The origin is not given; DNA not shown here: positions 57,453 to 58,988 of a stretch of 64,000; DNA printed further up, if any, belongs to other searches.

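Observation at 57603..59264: pmbA-coupled pair of uncharacterised secreted proteins: beta-propeller-like protein plus a 3 x 35-aa His/DK-KLQ repeat protein, both predicted to mature with an N-terminal His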

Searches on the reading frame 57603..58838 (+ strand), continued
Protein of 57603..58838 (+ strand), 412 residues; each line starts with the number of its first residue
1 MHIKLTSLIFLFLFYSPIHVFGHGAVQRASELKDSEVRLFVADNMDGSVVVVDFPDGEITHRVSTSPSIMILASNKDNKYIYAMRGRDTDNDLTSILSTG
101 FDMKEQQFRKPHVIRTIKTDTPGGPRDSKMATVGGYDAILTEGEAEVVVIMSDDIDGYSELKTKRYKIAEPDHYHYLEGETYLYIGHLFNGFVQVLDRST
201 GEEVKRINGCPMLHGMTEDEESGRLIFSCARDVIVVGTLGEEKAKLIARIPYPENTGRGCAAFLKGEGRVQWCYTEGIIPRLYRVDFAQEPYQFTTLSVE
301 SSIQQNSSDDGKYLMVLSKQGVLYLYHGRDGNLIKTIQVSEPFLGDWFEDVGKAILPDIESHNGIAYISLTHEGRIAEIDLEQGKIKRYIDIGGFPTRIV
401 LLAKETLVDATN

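Call 27: search_solved_structures(query=A1, max_evalue=1, show_alignments=3)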
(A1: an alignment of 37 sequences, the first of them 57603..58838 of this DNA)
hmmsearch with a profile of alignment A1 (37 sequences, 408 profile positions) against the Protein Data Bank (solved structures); distinct sequences matched with E-value up to 1: 16.
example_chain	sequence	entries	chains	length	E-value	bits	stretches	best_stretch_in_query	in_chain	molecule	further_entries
6cmk_B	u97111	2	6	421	8.6e-13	50.8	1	34-401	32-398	AztD protein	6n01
3vgz_A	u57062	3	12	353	6.1e-06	28.2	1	35-79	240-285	Uncharacterized protein YncE | PQQ-dependent catabolism-associated beta-propeller protein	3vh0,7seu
6ck1_B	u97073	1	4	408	9.2e-06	27.7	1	199-399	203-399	A1B2F4 protein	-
1l0q_A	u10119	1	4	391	0.085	14.6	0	31-104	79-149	Surface layer protein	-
7djl_C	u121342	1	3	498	0.11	14.2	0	35-61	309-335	Protein SUPPRESSOR OF QUENCHING 1, chloroplastic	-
7djm_A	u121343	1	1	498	0.12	14.1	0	35-61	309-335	Protein SUPPRESSOR OF QUENCHING 1, chloroplastic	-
7djk_A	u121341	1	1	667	0.24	13.1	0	35-61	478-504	Protein SUPPRESSOR OF QUENCHING 1, chloroplastic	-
7djj_A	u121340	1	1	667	0.25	13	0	35-61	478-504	Protein SUPPRESSOR OF QUENCHING 1, chloroplastic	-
8bai_A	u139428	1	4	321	0.48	12.1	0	359-401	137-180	Surface layer protein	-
8baz_A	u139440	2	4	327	0.5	12.1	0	359-401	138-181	Surface layer protein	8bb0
3dsm_A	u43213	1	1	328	0.5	12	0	359-401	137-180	uncharacterized protein BACUNI_02894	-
8bmy_A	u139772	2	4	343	0.56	11.9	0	359-401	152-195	Putative surface layer protein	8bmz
8bmx_D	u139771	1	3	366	0.65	11.7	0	359-401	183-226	YncE family protein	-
9qlk_A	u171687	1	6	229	0.68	11.6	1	266-319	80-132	FMN-binding negative transcriptional regulator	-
8bn0_A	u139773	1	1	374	0.68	11.6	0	359-401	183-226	Putative surface layer protein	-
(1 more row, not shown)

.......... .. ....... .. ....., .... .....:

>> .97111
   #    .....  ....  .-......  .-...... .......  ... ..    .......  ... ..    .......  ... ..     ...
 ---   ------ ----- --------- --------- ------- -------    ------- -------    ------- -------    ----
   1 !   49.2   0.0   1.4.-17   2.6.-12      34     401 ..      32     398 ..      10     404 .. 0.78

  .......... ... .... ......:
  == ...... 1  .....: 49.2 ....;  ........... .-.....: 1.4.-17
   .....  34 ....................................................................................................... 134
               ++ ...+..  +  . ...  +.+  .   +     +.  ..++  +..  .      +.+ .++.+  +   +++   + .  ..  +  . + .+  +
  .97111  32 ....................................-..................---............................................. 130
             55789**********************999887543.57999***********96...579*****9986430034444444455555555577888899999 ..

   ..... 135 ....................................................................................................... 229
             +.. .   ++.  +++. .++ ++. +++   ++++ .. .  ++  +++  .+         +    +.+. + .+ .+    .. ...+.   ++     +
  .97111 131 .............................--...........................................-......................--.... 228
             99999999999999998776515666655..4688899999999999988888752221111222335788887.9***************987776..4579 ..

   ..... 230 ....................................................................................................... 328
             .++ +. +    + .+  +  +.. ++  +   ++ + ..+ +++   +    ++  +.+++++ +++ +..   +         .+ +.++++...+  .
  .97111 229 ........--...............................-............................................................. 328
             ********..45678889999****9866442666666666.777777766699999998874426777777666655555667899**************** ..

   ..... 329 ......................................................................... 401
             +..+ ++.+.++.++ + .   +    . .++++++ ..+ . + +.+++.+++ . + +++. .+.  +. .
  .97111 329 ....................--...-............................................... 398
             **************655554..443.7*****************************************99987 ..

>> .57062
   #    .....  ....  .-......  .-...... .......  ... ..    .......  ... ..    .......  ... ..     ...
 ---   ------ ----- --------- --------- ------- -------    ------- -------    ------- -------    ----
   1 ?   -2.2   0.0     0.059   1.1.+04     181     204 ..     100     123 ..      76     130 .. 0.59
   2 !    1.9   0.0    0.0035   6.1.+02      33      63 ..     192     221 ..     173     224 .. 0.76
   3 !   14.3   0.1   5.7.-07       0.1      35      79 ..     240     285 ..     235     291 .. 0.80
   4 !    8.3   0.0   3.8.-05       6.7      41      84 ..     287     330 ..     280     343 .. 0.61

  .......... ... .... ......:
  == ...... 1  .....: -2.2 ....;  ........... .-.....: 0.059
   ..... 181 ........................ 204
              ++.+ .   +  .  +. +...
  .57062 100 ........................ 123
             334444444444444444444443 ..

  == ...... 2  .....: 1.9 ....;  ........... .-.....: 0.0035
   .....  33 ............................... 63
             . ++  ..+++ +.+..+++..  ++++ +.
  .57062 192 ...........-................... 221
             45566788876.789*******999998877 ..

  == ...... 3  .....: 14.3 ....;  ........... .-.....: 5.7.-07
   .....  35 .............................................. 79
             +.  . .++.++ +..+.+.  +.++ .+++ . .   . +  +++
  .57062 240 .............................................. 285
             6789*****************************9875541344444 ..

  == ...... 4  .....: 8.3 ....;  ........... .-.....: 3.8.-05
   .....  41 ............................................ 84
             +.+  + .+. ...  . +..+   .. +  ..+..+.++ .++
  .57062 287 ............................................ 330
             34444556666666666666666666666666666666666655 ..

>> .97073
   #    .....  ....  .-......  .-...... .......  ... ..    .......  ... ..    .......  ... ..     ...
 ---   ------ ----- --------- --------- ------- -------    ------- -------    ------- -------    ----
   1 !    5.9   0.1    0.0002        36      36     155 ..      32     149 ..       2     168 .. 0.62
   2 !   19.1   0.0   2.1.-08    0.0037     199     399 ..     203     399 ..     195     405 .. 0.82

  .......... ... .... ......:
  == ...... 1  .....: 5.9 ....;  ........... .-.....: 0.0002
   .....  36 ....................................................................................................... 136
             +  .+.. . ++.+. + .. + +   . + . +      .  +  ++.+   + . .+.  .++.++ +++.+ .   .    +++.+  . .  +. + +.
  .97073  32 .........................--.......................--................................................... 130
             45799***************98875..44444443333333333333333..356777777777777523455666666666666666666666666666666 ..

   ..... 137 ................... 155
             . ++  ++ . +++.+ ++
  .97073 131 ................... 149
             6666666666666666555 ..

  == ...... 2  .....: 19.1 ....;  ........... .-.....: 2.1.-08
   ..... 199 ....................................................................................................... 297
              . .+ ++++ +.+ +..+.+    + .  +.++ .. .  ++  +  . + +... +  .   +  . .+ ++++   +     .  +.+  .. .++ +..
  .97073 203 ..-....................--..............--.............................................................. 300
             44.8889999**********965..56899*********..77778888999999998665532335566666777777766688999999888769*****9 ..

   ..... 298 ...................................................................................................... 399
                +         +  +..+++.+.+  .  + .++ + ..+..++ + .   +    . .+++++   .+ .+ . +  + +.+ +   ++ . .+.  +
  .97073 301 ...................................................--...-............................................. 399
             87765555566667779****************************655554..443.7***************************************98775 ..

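Call 28: predict_structure(alignment_id=A1)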
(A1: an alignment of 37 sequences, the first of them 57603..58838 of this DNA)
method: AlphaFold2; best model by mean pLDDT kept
length: 412 residues; sequences in the alignment: 37
mean_pLDDT: 92.8   pTM: 0.89
mean pLDDT of the five models: 92.8, 92.2, 91.9, 91.3, 91.1
residues with pLDDT >= 90: 337; 70-90: 56; 50-70: 19; < 50: 0
segments of 3 or more residues with pLDDT < 50: none
pLDDT, mean of each block of 10 residues (from residue 1): 71 67 71 95 96 97 95 96 89 94 95 94 92 96 95 90 96 95 97 97 97 95 96 97 97 86 96 83 95 94 94 97 98 98 89 94 98 98 98 97 93 72
secondary structure, 60 per line:
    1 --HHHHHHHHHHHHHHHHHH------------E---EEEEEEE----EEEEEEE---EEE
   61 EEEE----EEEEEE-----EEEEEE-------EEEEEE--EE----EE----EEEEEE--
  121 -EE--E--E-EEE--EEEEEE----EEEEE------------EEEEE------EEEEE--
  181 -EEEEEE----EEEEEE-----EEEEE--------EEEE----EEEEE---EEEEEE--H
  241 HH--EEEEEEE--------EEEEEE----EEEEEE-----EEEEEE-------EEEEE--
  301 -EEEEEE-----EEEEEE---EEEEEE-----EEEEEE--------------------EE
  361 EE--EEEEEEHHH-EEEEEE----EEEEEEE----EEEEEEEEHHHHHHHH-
elements in order: H3-20 E37-43 E48-54 E58-64 E69-74 E80-85 E93-98 E113-118 E131-133 E136-141 E146-150 E163-167 E174-178 E182-187 E192-197 E203-207 E216-219 E224-228 E232-237 E245-251 E260-265 E270-275 E281-286 E294-298 E302-307 E313-318 E322-327 E333-338 E359-362 E365-370 E375-380 E385-391 E396-403 H404-411

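Call 36: find_related_loci(query=A4, collection=genome_contigs, flank=8000)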
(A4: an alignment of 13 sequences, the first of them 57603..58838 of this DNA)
Query A4 (412 aa) in genome_contigs; peptide patterns used: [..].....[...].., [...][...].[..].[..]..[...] (x = any residue, [..] = any of these).
119 stretches matched a pattern; 32 encode a relative of the query (tblastn E <= 1e-3); 31 distinct loci.
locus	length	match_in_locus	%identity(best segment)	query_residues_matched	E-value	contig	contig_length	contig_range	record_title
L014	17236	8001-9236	96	1-412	0e+0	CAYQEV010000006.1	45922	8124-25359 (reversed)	MAG TPA_asm: uncultured Woeseia sp. isolate binchicken_co46_507 genome assembly, contig: NODE_1337_length_45922_cov_56.9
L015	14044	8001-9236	92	1-412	0e+0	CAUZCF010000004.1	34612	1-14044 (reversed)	MAG: Gammaproteobacteria bacterium isolate CB27_Tmax.92 genome assembly, contig: Ga0310121_10000757, whole genome shotgu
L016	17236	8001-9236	92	1-412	0e+0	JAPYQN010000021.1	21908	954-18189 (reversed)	MAG: Gammaproteobacteria bacterium isolate PW2.metabat2.74 PW2_2856_length_21908_cov_77.503501, whole genome shotgun seq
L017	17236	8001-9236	87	1-412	0e+0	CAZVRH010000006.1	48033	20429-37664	MAG TPA_asm: uncultured Woeseia sp. isolate SRP077602_co9_444 genome assembly, contig: NODE_590_length_48033_cov_24.9591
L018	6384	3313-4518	86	7-408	0e+0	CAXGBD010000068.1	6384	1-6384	MAG TPA_asm: uncultured Gammaproteobacteria bacterium isolate ERR598981_concoct_43 genome assembly, contig: ERZ833884.34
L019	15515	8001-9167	78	20-408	0e+0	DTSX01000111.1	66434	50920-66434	MAG TPA_asm: Gammaproteobacteria bacterium isolate UWMA-0062 NODE_61_length_66434_cov_48.853674, whole genome shotgun se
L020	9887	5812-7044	73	3-408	0e+0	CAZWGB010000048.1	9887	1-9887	MAG TPA_asm: uncultured Woeseiaceae bacterium isolate SRP260945_co1_111 genome assembly, contig: NODE_12103_length_9887_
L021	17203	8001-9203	61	8-407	2e-173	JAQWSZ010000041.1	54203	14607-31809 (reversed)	MAG: Gammaproteobacteria bacterium isolate cluster2_bin.70 k141_1712249, whole genome shotgun sequence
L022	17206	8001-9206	63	8-407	3e-173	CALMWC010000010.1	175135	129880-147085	MAG: uncultured Gammaproteobacteria bacterium isolate FRAM_RAS_EGC1617_bin4 genome assembly, contig: FRAM_EGC1617_bin4-1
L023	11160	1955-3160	63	8-407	3e-173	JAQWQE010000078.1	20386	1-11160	MAG: Gammaproteobacteria bacterium isolate cluster2_bin.245 k141_2475910, whole genome shotgun sequence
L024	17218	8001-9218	61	1-407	9e-172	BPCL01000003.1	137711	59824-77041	MAG: Woeseia sp. CM1_200m.P17 DNA, sequence03, whole genome shotgun sequence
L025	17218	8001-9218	61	1-407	9e-172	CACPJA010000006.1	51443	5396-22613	MAG: uncultured gamma proteobacterium genome assembly, contig: AG-435-A22_NODE_6, whole genome shotgun sequence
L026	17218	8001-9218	60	1-407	8e-170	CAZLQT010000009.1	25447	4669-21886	MAG TPA_asm: uncultured Woeseia sp. isolate SRP077602_co4_39 genome assembly, contig: NODE_3181_length_25447_cov_10.4974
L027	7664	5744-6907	61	19-407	4e-168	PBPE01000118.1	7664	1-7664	MAG: Dehalococcoidia bacterium isolate RS371 TaraRedSea_contig_191602, whole genome shotgun sequence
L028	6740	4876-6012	50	23-401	1e-128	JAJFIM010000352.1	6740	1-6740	MAG: Alphaproteobacteria bacterium isolate OFTM124 OFTM124_351, whole genome shotgun sequence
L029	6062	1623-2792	49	11-402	4e-125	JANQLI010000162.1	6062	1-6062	MAG: Alphaproteobacteria bacterium isolate PL25a_bin.55 k99_3297216, whole genome shotgun sequence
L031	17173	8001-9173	47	9-401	4e-122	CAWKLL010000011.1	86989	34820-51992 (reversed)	MAG: uncultured Gammaproteobacteria bacterium isolate MFD03551.bin.1.153 genome assembly, contig: contig_19693, whole ge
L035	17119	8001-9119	44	17-398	4e-102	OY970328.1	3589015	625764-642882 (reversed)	MAG: uncultured Gammaproteobacteria bacterium isolate MFD10007.bin.c.3 genome assembly, chromosome: 1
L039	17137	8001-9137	43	18-404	1e-98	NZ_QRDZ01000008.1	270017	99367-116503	Cohnella phaseoli strain CECT 7287 Ga0244611_108, whole genome shotgun sequence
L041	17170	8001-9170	47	11-402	7e-122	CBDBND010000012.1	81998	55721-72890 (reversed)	MAG: Rhodospirillaceae bacterium isolate b55fd1ce-de5f-49db-9ad1-46d69e25669b genome assembly, contig: contig_12, whole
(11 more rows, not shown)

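Call 37: fold_search(model_id=the predicted structure, library=pdb)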
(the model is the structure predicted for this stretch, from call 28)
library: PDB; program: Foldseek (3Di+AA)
matches with E <= 10: 1984; with E <= 0.001: 1797
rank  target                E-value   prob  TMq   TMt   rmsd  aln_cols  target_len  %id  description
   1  6n01_A                1.4e-20  1.00  0.70  0.78   4.4       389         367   17  Structure of apo AztD from Citrobacter koseri (released 2019-09-18)
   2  6n01_B                1.7e-20  1.00  0.71  0.80   3.7       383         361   17  Structure of apo AztD from Citrobacter koseri (released 2019-09-18)
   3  6n01_C                2.4e-20  1.00  0.72  0.80   3.7       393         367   18  Structure of apo AztD from Citrobacter koseri (released 2019-09-18)
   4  6cmk_B                3.9e-20  1.00  0.71  0.77   3.8       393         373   18  Crystal structure of Citrobacter koseri AztD (released 2019-03-13)
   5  6cmk_A                4.1e-20  1.00  0.71  0.78   4.3       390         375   18  Crystal structure of Citrobacter koseri AztD (released 2019-03-13)
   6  6ck1_A                7.5e-18  1.00  0.71  0.77   4.7       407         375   17  Crystal structure of Paracoccus denitrificans AztD (released 2019-03-06)
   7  6ck1_B                1.5e-17  1.00  0.72  0.79   3.9       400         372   16  Crystal structure of Paracoccus denitrificans AztD (released 2019-03-06)
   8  6ck1_D                1.7e-17  1.00  0.71  0.78   4.7       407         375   17  Crystal structure of Paracoccus denitrificans AztD (released 2019-03-06)
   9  6ck1_C                2.6e-17  1.00  0.72  0.80   3.5       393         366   17  Crystal structure of Paracoccus denitrificans AztD (released 2019-03-06)
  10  1l0q_A                6.4e-13  1.00  0.53  0.55  10.9       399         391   13  Tandem YVTN beta-propeller and PKD domains from an archaeal surface layer protein (released 2002-11-06)
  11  1h9y_A                4.5e-12  1.00  0.49  0.40   8.8       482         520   12  Cytochrome cd1 Nitrite Reductase, reduced form complexed to CN (released 2001-08-09)
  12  1nir_B                5.2e-12  1.00  0.64  0.50   5.9       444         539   11  OXYDIZED NITRITE REDUCTASE FROM PSEUDOMONAS AERUGINOSA (released 1997-12-03)
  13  1h9x_B                5.2e-12  1.00  0.49  0.40   8.7       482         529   12  Cytochrome cd1 Nitrite Reductase, reduced form (released 2001-08-09)
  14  1nir_A                7.0e-12  1.00  0.64  0.51   6.2       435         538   11  OXYDIZED NITRITE REDUCTASE FROM PSEUDOMONAS AERUGINOSA (released 1997-12-03)
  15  1gjq_A                7.4e-12  1.00  0.62  0.49   6.3       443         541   11  Pseudomonas aeruginosa cd1 nitrite reductase reduced cyanide complex (released 2002-08-01)
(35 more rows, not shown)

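Call 40: search_protein_families(library=pfam, proteins=[L029:137-1024:-, L029:1162-1584:+, L029:2922-3515:-, L041:3690-4568:+, L041:7552-7923:+, L028:4223-4789:+, L031:9214-10230:+, L035:9186-10202:+, L039:7947-9566:+, L029:3685-4095:+], max_evalue=0.01)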
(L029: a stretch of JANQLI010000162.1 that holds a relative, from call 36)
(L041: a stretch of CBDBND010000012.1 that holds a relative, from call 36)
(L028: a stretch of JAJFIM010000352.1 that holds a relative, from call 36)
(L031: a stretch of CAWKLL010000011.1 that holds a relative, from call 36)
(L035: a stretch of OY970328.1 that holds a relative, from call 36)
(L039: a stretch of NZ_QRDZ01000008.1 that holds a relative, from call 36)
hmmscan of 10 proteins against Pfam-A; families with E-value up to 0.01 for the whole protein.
L029:137-1024:- (295 aa): 1 family
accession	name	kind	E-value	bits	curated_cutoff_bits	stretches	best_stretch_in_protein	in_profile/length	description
PF02535.28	Zip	-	3.4e-48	165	35.1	2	112-258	170-322/323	ZIP Zinc transporter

L029:1162-1584:+ (140 aa): 4 families
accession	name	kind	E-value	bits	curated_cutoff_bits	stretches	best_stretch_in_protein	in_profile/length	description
PF02082.26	Rrf2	-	5e-27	95.1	30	1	9-137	2-130/132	Iron-dependent Transcriptional regulator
PF13545.12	HTH_Crp_2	-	0.00065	20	27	1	31-64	24-56/70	Crp-like helix-turn-helix domain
PF03444.21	HrcA_DNA-bdg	-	0.0023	18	21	1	28-70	22-64/79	Winged helix-turn-helix transcription repressor, HrcA DNA-binding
PF06971.19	Put_DNA-bind_N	-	0.0095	16.4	27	0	6-48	4-46/49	Putative DNA-binding protein N-terminus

L029:2922-3515:- (197 aa): 1 family
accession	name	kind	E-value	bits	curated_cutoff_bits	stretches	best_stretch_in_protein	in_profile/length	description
PF10986.14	ZrgA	-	6.9e-54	182.6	27.4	1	27-193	1-161/161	ZrgA family zinc uptake protein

L041:3690-4568:+ (292 aa): 1 family
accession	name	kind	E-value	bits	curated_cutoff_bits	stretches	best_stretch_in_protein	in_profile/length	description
PF02535.28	Zip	-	1.5e-45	156.3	35.1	2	106-258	164-322/323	ZIP Zinc transporter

L041:7552-7923:+ (123 aa): 1 family
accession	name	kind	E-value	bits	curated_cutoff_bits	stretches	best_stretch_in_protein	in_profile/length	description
PF03203.19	MerC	-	3.3e-20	73.1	27.6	1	11-117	1-106/108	MerC mercury resistance protein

L028:4223-4789:+ (188 aa): 1 family
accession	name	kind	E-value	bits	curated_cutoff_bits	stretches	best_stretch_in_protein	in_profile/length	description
PF01322.25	Cytochrom_C_2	-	2.3e-20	74.2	26.5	1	54-185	3-121/121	Cytochrome C'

L031:9214-10230:+ (338 aa): 1 family
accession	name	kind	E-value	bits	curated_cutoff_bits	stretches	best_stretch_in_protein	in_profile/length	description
PF01297.22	ZnuA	-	2.1e-49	168.8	29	1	68-333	1-261/263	Zinc-uptake complex component A periplasmic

L035:9186-10202:+ (338 aa): 1 family
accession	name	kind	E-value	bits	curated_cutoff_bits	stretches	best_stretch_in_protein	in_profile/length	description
PF00089.32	Trypsin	-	1.3e-12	48.5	20.6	2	224-335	117-220/220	Trypsin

L039:7947-9566:+ (539 aa): 1 family
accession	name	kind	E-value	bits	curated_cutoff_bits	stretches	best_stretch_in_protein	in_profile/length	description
PF07833.16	Cu_amine_oxidN1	-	8.2e-10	39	24.2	1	427-507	4-85/108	Copper amine oxidase N-terminal domain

L029:3685-4095:+ (136 aa): 1 family
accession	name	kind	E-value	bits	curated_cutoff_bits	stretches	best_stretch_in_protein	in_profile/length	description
PF19665.4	DUF6168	-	0.008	17.1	27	0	47-113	48-113/128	Family of unknown function (DUF6168)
